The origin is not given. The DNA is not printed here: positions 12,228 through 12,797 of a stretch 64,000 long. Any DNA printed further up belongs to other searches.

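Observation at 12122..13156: Four head-to-tail XRE-HTH paralogues chained by a dual-coding 14-nt stop/start overlap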

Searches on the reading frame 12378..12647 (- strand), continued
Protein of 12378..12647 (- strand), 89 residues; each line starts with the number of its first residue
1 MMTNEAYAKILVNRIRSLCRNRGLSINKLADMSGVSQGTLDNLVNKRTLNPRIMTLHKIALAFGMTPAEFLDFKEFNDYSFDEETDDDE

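Call 24: find_encoding_contigs(protein=P0026, flank=6000, max_places=4)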
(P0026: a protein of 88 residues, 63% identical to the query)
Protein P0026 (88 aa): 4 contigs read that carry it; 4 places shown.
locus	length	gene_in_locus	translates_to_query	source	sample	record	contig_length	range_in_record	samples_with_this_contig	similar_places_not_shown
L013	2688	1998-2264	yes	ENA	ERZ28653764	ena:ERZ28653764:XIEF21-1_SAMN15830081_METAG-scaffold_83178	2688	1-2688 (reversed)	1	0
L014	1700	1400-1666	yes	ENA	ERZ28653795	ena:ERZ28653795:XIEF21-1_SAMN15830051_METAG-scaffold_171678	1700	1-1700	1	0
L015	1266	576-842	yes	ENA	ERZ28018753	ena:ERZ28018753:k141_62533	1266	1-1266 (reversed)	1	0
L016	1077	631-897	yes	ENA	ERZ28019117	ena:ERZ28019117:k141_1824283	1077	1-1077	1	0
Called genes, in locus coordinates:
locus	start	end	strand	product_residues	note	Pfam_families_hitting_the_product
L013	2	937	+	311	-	?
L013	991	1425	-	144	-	-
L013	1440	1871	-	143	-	-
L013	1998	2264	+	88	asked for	PF12844:HTH_19, PF01381:HTH_3, PF13443:HTH_26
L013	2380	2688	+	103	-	?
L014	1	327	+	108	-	?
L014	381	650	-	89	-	-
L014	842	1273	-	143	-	-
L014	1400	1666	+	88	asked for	PF12844:HTH_19, PF01381:HTH_3, PF13443:HTH_26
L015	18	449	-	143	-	-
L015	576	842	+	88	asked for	PF12844:HTH_19, PF01381:HTH_3, PF13443:HTH_26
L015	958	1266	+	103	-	?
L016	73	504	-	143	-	-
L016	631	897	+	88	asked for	PF12844:HTH_19, PF01381:HTH_3, PF13443:HTH_26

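Call 25: find_encoding_contigs(protein=P0005, flank=6000, max_places=4)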
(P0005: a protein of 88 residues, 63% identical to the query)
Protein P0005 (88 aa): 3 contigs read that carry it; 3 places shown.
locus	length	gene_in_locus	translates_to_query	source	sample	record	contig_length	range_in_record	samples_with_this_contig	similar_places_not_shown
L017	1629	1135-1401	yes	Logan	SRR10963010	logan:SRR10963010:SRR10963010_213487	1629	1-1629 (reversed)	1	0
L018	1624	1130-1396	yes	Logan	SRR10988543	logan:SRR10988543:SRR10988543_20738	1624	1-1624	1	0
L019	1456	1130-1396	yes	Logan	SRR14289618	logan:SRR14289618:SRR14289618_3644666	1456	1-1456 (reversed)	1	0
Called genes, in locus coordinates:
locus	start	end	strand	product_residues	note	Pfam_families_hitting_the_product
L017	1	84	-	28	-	?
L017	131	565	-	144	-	-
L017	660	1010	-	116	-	-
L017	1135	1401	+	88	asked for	PF12844:HTH_19 (weak), PF01381:HTH_3, PF13443:HTH_26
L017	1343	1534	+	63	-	-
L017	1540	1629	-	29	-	?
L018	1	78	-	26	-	?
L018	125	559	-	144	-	-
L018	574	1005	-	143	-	-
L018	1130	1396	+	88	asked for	PF12844:HTH_19 (weak), PF01381:HTH_3, PF13443:HTH_26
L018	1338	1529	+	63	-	-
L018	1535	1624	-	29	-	?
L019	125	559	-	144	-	-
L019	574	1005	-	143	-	-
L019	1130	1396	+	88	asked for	PF12844:HTH_19 (weak), PF01381:HTH_3, PF13443:HTH_26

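Call 26: find_encoding_contigs(protein=P0001, flank=6000, max_places=4)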
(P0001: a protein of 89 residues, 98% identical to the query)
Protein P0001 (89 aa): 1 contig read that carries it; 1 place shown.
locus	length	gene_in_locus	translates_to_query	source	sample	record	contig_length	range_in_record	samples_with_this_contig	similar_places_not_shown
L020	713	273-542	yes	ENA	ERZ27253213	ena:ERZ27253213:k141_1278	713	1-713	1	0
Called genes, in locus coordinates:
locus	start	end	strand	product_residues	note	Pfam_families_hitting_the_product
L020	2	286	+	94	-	?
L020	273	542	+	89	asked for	PF12844:HTH_19 (weak), PF13443:HTH_26, PF01381:HTH_3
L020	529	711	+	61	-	?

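Call 49: predict_structure(alignment_id=A4)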
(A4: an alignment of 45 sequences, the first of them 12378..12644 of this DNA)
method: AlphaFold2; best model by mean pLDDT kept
length: 88 residues; sequences in the alignment: 45
mean_pLDDT: 88.9   pTM: 0.78
mean pLDDT of the five models: 88.9, 88.6, 88.3, 87.9, 87.0
residues with pLDDT >= 90: 63; 70-90: 16; 50-70: 7; < 50: 2
segments of 3 or more residues with pLDDT < 50: none
pLDDT, mean of each block of 10 residues (from residue 1): 82 95 95 94 86 96 97 93 55
secondary structure, 60 per line:
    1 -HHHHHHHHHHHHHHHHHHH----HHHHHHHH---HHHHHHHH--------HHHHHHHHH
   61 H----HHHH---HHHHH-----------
elements in order: H2-20 H25-32 H36-43 H52-61 H66-69 H73-77

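Call 53: fold_search(model_id=the predicted structure, library=pdb)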
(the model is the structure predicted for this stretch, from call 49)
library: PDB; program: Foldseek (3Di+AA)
matches with E <= 10: 442; with E <= 0.001: 1
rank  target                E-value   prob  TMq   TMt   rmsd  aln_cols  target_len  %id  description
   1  6rnz_A                7.8e-04  1.00  0.61  0.78   1.5        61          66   34  Crystal structure of the N-terminal HTH DNA-binding domain of the essential repressor DdrO from radiation-resistant De (released 2019-10-09)
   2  6jq1_A                1.0e-03  1.00  0.66  0.47   2.6        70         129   36  Crystal Structure of DdrO from Deinococcus geothermalis (released 2019-08-28)
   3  6jq1_B                1.4e-03  1.00  0.61  0.43   1.4        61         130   36  Crystal Structure of DdrO from Deinococcus geothermalis (released 2019-08-28)
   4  7t5u                  2.2e-03  1.00  0.57  0.72   2.5        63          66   36  Structure of E. coli MS115-1 CapH N-terminal domain (released 2022-09-14)
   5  3b7h                  2.4e-03  1.00  0.72  0.82   1.5        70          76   26  Crystal structure of the prophage Lp1 protein 11 (released 2007-12-04)
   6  3qq6_B                2.5e-03  1.00  0.65  0.82   1.9        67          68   24  The N-terminal DNA binding domain of SinR from Bacillus subtilis (released 2011-06-15)
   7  1y9q                  2.8e-03  1.00  0.68  0.35   1.6        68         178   28  Crystal Structure of HTH_3 family Transcriptional Regulator from Vibrio cholerae (released 2005-01-04)
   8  6rnx_B                2.9e-03  1.00  0.65  0.48   2.0        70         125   34  Crystal structure of the essential repressor DdrO from radiation-resistant Deinococcus bacteria (Deinococcus deserti) (released 2019-10-09)
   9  1b0n_A                3.7e-03  1.00  0.64  0.56   7.4        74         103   23  SINR PROTEIN/SINI PROTEIN COMPLEX (released 1999-01-13)
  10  3qq6_A                6.0e-03  1.00  0.66  0.82   1.6        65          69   26  The N-terminal DNA binding domain of SinR from Bacillus subtilis (released 2011-06-15)
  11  9a7f_A                7.1e-03  1.00  0.63  0.42   1.4        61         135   28  Integrative model of RGHR-DLDH1 by crosslinking MS and deep learning (released 2024-09-18)
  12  3f51_A                7.5e-03  1.00  0.60  0.57   2.4        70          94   28  Crystal Structure of the clp gene regulator ClgR from Corynebacterium glutamicum (released 2008-11-18)
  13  3f51_D                8.4e-03  1.00  0.61  0.58   2.4        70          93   28  Crystal Structure of the clp gene regulator ClgR from Corynebacterium glutamicum (released 2008-11-18)
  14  3zkc_B                8.9e-03  1.00  0.62  0.83   1.7        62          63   26  Crystal structure of the master regulator for biofilm formation SinR in complex with DNA. (released 2013-03-06)
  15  2b5a_B                1.0e-02  1.00  0.68  0.79   1.8        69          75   17  C.BclI, Control Element of the BclI Restriction-Modification System (released 2006-01-03)
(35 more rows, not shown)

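Call 58: search_dna_similar(query=window:12381-12647:-, collection=phages, mode=protein, max_rows=12)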
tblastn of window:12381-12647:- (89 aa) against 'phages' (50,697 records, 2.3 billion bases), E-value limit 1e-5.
Records with a match: 13; places in all: 13; records where one place covers at least 80% of the query: 6.
Best place of each record, by identity: <60% 13.
By first word of the organism name: Brevibacillus 5; Blautia 3; Faecalimonas 2; Bacteriophage 1; Lactobacillus 1; Lacticaseibacillus 1.
By host as written in the record: Brevibacillus laterosporus 5; Blautia sp. 3; Faecalimonas sp. 2; - 1; Lactobacillus paracasei 1; Lacticaseibacillus rhamnosus LMG 23327 1.
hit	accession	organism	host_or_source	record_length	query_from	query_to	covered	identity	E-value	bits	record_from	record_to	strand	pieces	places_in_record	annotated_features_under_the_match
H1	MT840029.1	Bacteriophage sp.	human fecal samples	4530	10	88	89%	48.1%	3e-15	74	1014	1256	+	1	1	record has no annotation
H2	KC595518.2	Brevibacillus phage Davies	Brevibacillus laterosporus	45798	11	88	88%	41.0%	2e-11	63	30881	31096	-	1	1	hypothetical protein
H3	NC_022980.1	Brevibacillus phage Davies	Brevibacillus laterosporus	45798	11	88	88%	41.0%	2e-11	63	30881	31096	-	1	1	helix-turn-helix transcriptional regulator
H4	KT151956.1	Brevibacillus phage Osiris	Brevibacillus laterosporus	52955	11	88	88%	41.0%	2e-11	63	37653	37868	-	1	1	hypothetical protein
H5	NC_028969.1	Brevibacillus phage Osiris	Brevibacillus laterosporus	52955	11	88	88%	41.0%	2e-11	63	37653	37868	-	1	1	helix-turn-helix transcriptional regulator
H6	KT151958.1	Brevibacillus phage Powder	Brevibacillus laterosporus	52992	11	88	88%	41.0%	2e-11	63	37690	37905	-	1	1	hypothetical protein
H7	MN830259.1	Lactobacillus phage JNU_P10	Lactobacillus paracasei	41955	10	77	76%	41.2%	5e-10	59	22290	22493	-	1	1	transcription regulator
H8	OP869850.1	Lacticaseibacillus phage R24.2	Lacticaseibacillus rhamnosus LMG 23327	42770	8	78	80%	33.8%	4e-10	59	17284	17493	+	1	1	hypothetical protein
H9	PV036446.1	Faecalimonas phage NatCom_33527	Faecalimonas sp.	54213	11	75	73%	36.9%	5e-7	51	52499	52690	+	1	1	hypothetical protein (x2)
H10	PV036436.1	Faecalimonas phage NatCom_26447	Faecalimonas sp.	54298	11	75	73%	36.9%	5e-7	51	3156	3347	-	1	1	hypothetical protein (x2)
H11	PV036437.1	Blautia phage NatCom_27009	Blautia sp.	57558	11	75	73%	36.9%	5e-7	51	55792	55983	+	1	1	hypothetical protein (x2)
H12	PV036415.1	Blautia phage NatCom_2932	Blautia sp.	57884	11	75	73%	36.9%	5e-7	51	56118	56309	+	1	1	hypothetical protein (x2)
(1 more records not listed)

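Call 61: search_dna_similar(query=window:12381-12647:-, collection=plasmids, mode=protein, max_rows=12)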
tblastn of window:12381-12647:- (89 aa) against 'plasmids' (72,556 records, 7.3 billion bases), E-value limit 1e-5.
Records with a match: 5; places in all: 5; records where one place covers at least 80% of the query: 3.
Best place of each record, by identity: <60% 5.
By first word of the organism name: Planococcus 1; Alicyclobacillus 1; Paenibacillus 1; Lysinibacillus 1; Subdoligranulum 1.
By predicted mobility (MOB-suite, as given by PLSDB): non-mobilizable 3; mobilizable 2.
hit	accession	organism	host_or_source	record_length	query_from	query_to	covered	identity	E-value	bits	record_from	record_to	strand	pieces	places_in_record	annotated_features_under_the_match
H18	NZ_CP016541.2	Planococcus versutus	soil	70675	1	78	88%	41.0%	9e-9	57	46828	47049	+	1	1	helix-turn-helix transcriptional regulator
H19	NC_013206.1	Alicyclobacillus acidocaldarius subsp. acidocaldarius DSM ...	-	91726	14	83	79%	44.3%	4e-15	75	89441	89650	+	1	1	helix-turn-helix transcriptional regulator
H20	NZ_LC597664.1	Paenibacillus sp.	-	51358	4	79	85%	40.5%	7e-9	57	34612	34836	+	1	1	helix-turn-helix transcriptional regulator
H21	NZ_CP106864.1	Lysinibacillus capsici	water,water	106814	5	78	83%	35.1%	3e-8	56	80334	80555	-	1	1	helix-turn-helix transcriptional regulator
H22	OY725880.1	Subdoligranulum variabile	-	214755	14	76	71%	39.7%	4e-7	52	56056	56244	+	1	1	none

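Call 69: find_related_loci(query=A4, collection=viral_contigs, flank=5000)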
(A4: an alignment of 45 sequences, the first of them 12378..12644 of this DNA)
Query A4 (88 aa) in viral_contigs; peptide patterns used: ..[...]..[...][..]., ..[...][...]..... (x = any residue, [..] = any of these).
80 stretches matched a pattern; 6 encode a relative of the query (tblastn E <= 1e-3); 6 distinct loci.
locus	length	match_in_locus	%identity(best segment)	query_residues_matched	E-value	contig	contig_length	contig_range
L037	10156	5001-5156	35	9-60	4e-7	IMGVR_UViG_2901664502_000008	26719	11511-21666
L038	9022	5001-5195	35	5-70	4e-7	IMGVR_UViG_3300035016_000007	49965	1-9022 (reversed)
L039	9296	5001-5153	44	13-64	4e-6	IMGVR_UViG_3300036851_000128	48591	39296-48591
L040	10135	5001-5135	41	21-66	5e-6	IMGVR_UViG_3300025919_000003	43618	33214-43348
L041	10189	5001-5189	36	1-64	2e-5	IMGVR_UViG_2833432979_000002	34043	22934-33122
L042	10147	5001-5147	39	21-71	3e-5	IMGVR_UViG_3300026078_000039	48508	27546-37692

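Call 70: find_encoding_contigs(protein=P0093, flank=4000, max_places=3)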
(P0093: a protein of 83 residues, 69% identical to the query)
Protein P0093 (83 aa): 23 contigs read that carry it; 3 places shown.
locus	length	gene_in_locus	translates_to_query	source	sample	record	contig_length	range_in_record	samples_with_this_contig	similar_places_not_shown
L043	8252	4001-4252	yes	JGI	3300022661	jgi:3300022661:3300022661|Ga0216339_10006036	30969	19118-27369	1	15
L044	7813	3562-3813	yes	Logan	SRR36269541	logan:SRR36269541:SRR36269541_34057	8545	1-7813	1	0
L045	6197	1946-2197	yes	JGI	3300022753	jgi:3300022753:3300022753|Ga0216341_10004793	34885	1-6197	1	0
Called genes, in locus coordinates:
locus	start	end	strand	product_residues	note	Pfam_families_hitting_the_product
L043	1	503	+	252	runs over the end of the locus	-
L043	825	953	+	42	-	-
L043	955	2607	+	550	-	PF08706:D5_N, PF19263:DUF5906, PF03288:Pox_D5 (weak)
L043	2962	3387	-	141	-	-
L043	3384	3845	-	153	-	-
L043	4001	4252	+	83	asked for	PF12844:HTH_19 (weak), PF01381:HTH_3, PF13443:HTH_26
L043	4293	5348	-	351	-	PF06527:TniQ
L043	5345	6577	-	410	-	PF05621:TniB, PF13401:AAA_22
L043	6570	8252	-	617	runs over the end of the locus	PF27135:HTH_TnsB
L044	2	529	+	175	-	?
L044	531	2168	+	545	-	PF08706:D5_N, PF19263:DUF5906, PF03288:Pox_D5 (weak)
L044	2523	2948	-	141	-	-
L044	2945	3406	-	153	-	-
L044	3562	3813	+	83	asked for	PF12844:HTH_19 (weak), PF01381:HTH_3, PF13443:HTH_26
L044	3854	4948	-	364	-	PF06527:TniQ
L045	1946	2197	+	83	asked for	PF12844:HTH_19 (weak), PF01381:HTH_3, PF13443:HTH_26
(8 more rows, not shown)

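Call 71: find_encoding_contigs(protein=P0086, flank=4000, max_places=3)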
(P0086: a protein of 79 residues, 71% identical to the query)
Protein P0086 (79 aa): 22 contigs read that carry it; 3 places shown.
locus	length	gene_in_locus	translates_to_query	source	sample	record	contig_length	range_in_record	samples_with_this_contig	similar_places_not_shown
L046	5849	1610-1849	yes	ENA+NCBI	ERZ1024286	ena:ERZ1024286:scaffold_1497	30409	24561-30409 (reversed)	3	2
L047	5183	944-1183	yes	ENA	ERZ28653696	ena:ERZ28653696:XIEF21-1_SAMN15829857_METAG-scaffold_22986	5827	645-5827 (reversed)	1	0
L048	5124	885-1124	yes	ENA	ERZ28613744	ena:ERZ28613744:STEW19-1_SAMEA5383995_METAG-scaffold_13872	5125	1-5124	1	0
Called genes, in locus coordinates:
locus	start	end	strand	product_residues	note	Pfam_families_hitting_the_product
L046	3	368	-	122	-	?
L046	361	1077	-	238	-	-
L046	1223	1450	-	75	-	-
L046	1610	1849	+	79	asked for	PF13560:HTH_31 (weak), PF13443:HTH_26, PF01381:HTH_3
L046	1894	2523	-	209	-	PF10263:SprT-like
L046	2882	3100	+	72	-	-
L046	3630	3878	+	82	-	-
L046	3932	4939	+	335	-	-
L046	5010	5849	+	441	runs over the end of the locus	PF01580:FtsK_SpoIIIE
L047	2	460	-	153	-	?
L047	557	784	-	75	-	-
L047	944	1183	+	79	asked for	PF13560:HTH_31 (weak), PF13443:HTH_26, PF01381:HTH_3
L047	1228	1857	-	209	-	PF10263:SprT-like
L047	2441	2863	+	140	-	-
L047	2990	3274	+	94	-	-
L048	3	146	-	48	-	?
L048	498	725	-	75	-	-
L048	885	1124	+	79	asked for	PF13560:HTH_31 (weak), PF13443:HTH_26, PF01381:HTH_3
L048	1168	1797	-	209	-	PF10263:SprT-like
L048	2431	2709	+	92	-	PF12844:HTH_19 (weak), PF01381:HTH_3, PF13443:HTH_26 (weak)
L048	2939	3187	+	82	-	-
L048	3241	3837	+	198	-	PF02407:Viral_Rep (faint)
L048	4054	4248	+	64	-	-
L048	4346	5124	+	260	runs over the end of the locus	?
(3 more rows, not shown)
